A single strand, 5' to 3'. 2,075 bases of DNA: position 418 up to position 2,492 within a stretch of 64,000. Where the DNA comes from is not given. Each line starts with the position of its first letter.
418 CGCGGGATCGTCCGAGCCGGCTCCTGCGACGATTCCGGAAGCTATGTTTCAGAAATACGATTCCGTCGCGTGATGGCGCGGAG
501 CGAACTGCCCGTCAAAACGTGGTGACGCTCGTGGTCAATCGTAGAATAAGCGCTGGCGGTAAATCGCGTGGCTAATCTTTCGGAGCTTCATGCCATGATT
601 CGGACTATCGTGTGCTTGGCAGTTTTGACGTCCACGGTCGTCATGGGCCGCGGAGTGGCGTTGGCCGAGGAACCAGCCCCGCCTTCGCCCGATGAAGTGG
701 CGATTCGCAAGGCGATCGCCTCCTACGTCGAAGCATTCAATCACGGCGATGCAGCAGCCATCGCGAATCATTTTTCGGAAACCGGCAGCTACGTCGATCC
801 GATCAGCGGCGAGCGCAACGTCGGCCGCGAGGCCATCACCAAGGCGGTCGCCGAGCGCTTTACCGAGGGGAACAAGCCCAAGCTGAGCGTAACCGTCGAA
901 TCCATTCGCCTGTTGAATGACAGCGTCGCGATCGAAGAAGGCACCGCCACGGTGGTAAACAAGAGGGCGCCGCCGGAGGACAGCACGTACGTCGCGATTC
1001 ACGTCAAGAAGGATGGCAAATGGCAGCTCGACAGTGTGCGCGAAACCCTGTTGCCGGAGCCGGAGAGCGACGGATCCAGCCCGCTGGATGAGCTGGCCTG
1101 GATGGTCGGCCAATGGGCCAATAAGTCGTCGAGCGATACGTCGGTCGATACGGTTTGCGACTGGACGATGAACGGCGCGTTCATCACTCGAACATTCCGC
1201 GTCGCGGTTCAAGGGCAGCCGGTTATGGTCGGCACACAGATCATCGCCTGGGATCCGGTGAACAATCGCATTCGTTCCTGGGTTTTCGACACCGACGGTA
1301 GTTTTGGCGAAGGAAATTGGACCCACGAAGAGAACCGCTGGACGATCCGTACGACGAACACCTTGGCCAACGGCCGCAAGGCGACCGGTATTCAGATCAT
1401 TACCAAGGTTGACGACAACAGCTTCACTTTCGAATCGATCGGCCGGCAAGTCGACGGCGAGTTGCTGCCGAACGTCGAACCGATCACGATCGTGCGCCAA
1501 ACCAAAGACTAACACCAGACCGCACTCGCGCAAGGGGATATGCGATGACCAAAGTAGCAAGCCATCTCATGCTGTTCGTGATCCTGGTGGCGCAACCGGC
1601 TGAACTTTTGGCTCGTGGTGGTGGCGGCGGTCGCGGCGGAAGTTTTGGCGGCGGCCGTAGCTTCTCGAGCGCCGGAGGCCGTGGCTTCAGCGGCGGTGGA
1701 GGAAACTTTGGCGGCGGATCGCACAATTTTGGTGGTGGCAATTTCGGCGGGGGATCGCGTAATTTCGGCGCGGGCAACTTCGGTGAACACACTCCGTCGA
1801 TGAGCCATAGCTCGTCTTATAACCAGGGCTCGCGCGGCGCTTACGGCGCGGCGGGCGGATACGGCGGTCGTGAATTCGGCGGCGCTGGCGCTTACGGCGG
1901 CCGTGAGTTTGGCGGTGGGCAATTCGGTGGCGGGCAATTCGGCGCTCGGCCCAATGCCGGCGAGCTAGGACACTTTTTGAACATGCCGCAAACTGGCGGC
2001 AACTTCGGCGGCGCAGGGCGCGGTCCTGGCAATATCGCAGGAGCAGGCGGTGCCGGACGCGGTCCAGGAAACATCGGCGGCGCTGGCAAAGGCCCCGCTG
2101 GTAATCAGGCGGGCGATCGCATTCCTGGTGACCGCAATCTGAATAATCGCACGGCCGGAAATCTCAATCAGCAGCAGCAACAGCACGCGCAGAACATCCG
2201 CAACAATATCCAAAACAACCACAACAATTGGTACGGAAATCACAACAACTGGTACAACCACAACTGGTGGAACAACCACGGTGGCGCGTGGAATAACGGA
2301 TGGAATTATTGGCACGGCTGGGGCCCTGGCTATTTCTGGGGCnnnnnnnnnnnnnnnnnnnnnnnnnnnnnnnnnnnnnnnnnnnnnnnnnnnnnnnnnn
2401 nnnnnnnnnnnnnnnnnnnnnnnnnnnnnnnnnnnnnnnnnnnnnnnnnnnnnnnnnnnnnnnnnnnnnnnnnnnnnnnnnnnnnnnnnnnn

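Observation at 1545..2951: Secreted protein with an hnRNP/FUS-like RGG/FGG low-complexity region plus an Asn/Trp/His-rich tract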

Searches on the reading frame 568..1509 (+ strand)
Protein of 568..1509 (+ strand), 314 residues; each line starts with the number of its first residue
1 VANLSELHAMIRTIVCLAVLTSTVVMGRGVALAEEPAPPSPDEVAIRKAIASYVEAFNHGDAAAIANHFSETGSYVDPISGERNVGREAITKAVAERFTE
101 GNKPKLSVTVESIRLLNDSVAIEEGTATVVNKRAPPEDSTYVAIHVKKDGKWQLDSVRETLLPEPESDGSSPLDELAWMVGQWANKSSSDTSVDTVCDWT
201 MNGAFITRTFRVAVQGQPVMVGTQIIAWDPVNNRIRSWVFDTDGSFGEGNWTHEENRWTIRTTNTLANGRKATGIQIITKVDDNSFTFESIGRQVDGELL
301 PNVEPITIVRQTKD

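Call 4: search_protein_families(library=pfam, proteins=[window:568-1509:+], max_evalue=1)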
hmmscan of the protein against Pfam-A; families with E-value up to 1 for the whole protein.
window:568-1509:+ (314 aa): 9 families
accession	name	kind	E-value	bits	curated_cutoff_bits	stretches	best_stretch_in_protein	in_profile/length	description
PF12680.13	SnoaL_2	-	4.7e-12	46.9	27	1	52-152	3-99/102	SnoaL-like domain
PF14534.12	DUF4440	-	4.3e-11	43.6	25.2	1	46-154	1-107/107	Domain of unknown function (DUF4440)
PF13474.12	SnoaL_3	-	1e-07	32.8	22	1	46-154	1-111/121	SnoaL-like domain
PF13577.12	SnoaL_4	-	3.8e-05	24.1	24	1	42-157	5-125/126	SnoaL-like domain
PF12893.14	Lumazine_bd_2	-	0.00028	22.1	22.1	1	42-133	2-94/116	Putative lumazine-binding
PF08332.16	CaMKII_AD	-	0.00028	21.5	22.1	1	46-154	5-119/128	Calcium/calmodulin dependent protein kinase II association domain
PF07366.18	SnoaL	-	0.00074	19.8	28.4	1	51-122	5-73/126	SnoaL-like polyketide cyclase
PF16247.11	DUF4904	-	0.038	14.2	27.7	1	45-96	5-54/129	Domain of unknown function (DUF4904)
PF06515.16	BDV_P10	-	0.071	13.6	25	1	110-176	10-74/87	Borna disease virus P10 protein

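Call 5: search_protein_families(library=ncbifam, proteins=[window:568-1509:+], max_evalue=1)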
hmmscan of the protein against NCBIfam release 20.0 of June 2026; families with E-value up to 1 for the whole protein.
window:568-1509:+ (314 aa): 3 families
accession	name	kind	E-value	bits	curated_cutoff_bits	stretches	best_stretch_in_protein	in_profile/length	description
TIGR02246.1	TIGR02246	subfamily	1.1e-15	57.8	33.95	1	42-161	2-125/128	SgcJ/EcaC family oxidoreductase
NF051431.1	Rv0361_Cterm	subfamily_domain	0.00045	20.4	37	1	17-69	11-62/140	Rv0361 family membrane protein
TIGR02096.1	TIGR02096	subfamily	0.06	13.7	97.1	1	50-110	4-62/129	ketosteroid isomerase-related protein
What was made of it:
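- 595..1512 (+): Conserved partner gene. It encodes a secreted two-domain protein with a signal peptide (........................|EEP), an NTF2-like SnoaL_2/DUF4440 domain and a DUF1579-like C-terminal half. The longest ORF starts at GTG 568; ATG 595 is the likely start. Pfam gives SnoaL_2 4.7e-12 and DUF4440 4.3e-11 (call 4); NCBIfam gives TIGR02246 1.1e-15 (call 5).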

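Call 29: search_solved_structures(query=A2, max_evalue=1)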
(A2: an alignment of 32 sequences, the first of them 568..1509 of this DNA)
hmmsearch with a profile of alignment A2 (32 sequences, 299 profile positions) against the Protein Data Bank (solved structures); distinct sequences matched with E-value up to 1: 89 (the best 60 are shown).
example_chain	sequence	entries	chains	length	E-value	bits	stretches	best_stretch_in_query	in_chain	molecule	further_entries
3cu3_A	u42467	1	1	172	4.1e-13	52.1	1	18-146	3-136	Domain of unknown function with a cystatin-like fold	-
3h51_A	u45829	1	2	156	2.8e-10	42.8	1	31-150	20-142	Putative calcium/calmodulin dependent protein kinase II association domain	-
3hx8_A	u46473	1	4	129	4e-09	39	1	29-141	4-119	putative ketosteroid isomerase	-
5ien_A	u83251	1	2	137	2.3e-08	36.5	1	29-148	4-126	CDL2.2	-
3d9r_A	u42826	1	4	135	6.5e-07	31.8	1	27-113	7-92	ketosteroid isomerase-like protein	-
5ieo_A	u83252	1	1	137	6.7e-07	31.7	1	30-143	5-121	CDL2.3a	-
3gzr_A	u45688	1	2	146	7.9e-07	31.5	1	30-146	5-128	uncharacterized protein with a NTF2-like fold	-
5iep_A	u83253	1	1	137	1.3e-06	30.7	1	28-147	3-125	CDL2.3b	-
4ovm_A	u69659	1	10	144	3.8e-05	26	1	23-144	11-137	uncharacterized protein SgcJ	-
8uqf_A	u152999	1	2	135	0.00014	24.1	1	26-143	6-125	designed cortisol-binding protein hcy129_mpnn5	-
2rfr_A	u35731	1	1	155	0.00017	23.8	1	27-78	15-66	Uncharacterized protein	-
6uae_A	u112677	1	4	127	0.00043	22.5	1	34-87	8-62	Ketosteroid isomerase with designed loop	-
4i4k_A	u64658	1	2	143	0.00048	22.3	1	25-144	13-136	uncharacterized protein SgcJ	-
3b7c_A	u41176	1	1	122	0.00058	22.1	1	40-141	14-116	Uncharacterized protein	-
9kw6_C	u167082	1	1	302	0.00064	21.9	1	25-80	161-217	MonBI,MonBII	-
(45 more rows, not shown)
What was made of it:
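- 595..1512 (+): PDB profile hits are NTF2-like folds (3cu3, 4e-13; call 29).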

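Call 30: search_protein_families(library=pfam, alignment_id=A2, max_evalue=0.1)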
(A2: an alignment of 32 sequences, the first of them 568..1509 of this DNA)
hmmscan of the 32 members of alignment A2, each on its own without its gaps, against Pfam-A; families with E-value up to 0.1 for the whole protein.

A. member 1, window:568-1509:+ (314 aa): 9 families
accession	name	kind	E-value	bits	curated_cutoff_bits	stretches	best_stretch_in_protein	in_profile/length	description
PF12680.13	SnoaL_2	-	4.7e-12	46.9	27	1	52-152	3-99/102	SnoaL-like domain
PF14534.12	DUF4440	-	4.3e-11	43.6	25.2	1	46-154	1-107/107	Domain of unknown function (DUF4440)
PF13474.12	SnoaL_3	-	1e-07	32.8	22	1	46-154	1-111/121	SnoaL-like domain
PF13577.12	SnoaL_4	-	3.8e-05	24.1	24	1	42-157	5-125/126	SnoaL-like domain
PF12893.14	Lumazine_bd_2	-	0.00028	22.1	22.1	1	42-133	2-94/116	Putative lumazine-binding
PF08332.16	CaMKII_AD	-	0.00028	21.5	22.1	1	46-154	5-119/128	Calcium/calmodulin dependent protein kinase II association domain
PF07366.18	SnoaL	-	0.00074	19.8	28.4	1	51-122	5-73/126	SnoaL-like polyketide cyclase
PF16247.11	DUF4904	-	0.038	14.2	27.7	1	45-96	5-54/129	Domain of unknown function (DUF4904)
PF06515.16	BDV_P10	-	0.071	13.6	25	0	110-176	10-74/87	Borna disease virus P10 protein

B. families by the number of members that match (of 32 scanned): 27 families (the first 25 are shown)
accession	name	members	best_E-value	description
PF14534.12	DUF4440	32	1e-14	Domain of unknown function (DUF4440)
PF12680.13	SnoaL_2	32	3.3e-14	SnoaL-like domain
PF13474.12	SnoaL_3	32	5.6e-13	SnoaL-like domain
PF13577.12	SnoaL_4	32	8.3e-13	SnoaL-like domain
PF07366.18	SnoaL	21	4.3e-06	SnoaL-like polyketide cyclase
PF02136.26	NTF2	13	3.8e-07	Nuclear transport factor 2 (NTF2) domain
PF08332.16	CaMKII_AD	12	4e-07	Calcium/calmodulin dependent protein kinase II association domain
PF12893.14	Lumazine_bd_2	9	0.00028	Putative lumazine-binding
PF07617.17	DUF1579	7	3.2e-05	Protein of unknown function (DUF1579)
PF16247.11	DUF4904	3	0.001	Domain of unknown function (DUF4904)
PF07080.17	DUF1348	2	7.5e-05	Protein of unknown function (DUF1348)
PF25155.1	NTF2_YvbJ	2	0.0008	YvbJ NTF2-like domain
PF18431.6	RNAse_A_bac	2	0.0079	Bacterial CdiA-CT RNAse A domain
PF01429.25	MBD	2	0.021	Methyl-CpG binding domain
PF07504.19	FTP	1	0.0079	Fungalysin/Thermolysin Propeptide Motif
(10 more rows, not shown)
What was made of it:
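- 595..1512 (+): All 32 of 32 orthologues hit SnoaL/DUF4440, and 7 of 32 hit DUF1579 (call 30).
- Closest known: SnoaL/DUF4440. Same: The partner matches these Pfam families (calls 4, 30) and NTF2-like PDB folds (call 29).
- Partner domains are NTF2-like in 32 of 32 and DUF1579-like in 7 of 32 (calls 29, 30).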

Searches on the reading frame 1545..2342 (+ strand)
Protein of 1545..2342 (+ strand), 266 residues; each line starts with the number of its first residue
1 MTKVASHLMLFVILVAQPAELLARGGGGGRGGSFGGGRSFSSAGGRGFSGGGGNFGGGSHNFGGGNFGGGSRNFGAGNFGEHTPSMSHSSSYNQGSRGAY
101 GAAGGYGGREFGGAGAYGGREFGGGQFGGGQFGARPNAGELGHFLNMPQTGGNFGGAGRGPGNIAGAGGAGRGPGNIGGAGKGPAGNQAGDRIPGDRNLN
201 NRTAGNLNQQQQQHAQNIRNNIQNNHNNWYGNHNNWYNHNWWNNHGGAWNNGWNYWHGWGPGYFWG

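Call 37: find_homologous_proteins(query=window:1545-2342:+, max_evalue=0.001)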
Query window:1545-2342:+ (266 aa): 4 proteins with E <= 0.001 among 8000 candidates.
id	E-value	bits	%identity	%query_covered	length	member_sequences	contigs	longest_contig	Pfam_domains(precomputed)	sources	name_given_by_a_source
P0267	3.5e-32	130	67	37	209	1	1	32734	-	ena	-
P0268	1.3e-29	122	70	39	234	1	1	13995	-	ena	-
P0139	1.6e-28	118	88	6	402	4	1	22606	-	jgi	jgi:hypothetical protein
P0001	7.8e-18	83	83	22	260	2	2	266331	-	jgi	-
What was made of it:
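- Tried and rejected: The candidate list saturated on Gly-rich words and only 4 close relatives were returned (call 37).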
